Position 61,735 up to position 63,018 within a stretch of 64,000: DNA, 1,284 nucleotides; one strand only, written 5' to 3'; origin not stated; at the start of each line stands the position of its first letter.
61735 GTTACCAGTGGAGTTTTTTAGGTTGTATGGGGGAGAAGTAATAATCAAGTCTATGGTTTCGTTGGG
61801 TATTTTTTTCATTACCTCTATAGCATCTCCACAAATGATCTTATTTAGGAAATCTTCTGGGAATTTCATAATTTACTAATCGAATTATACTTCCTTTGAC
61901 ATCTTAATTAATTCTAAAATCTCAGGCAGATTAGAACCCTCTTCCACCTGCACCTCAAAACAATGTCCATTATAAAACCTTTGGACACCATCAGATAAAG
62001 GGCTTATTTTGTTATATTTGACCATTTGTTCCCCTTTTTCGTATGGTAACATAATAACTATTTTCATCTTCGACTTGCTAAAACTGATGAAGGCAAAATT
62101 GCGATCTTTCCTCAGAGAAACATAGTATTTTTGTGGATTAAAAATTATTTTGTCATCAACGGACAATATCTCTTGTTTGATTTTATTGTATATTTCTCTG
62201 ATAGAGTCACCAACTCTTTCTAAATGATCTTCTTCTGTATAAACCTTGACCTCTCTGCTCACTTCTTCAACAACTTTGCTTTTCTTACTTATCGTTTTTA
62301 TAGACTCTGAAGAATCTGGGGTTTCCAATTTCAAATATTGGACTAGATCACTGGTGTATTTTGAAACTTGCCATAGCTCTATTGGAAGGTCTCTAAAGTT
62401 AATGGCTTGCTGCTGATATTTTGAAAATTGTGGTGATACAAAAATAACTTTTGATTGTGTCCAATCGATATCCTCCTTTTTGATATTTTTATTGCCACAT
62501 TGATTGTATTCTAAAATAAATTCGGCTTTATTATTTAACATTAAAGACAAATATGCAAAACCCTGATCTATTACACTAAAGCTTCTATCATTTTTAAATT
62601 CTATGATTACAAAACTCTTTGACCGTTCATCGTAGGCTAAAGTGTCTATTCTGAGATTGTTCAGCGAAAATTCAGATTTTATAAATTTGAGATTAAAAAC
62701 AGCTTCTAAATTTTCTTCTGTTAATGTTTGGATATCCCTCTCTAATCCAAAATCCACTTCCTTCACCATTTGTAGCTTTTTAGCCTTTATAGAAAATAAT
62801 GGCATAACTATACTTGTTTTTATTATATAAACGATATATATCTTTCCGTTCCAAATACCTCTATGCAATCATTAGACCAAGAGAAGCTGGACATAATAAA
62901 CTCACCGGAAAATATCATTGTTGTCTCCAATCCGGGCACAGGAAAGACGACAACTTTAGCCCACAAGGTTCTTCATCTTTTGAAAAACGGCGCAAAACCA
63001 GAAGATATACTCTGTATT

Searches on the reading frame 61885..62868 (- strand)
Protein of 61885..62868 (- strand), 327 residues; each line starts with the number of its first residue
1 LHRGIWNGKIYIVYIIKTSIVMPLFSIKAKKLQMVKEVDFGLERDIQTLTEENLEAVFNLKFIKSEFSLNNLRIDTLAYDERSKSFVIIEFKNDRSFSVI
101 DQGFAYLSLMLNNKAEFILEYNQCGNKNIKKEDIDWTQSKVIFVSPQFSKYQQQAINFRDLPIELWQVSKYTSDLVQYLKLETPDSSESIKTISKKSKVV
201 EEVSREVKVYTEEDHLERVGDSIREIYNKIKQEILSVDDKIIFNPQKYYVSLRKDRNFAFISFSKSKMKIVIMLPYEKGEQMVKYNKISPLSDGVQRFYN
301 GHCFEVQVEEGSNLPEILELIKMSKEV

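Call 73: search_protein_families(library=pfam, proteins=[window:61885-62868:-], max_evalue=0.00001)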
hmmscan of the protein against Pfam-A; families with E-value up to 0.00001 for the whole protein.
window:61885-62868:- (327 aa): 1 family
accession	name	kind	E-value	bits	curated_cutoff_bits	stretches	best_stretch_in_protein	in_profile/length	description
PF18899.5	DUF5655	-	1.1e-07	32.3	24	1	213-323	2-104/109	Domain of unknown function (DUF5655)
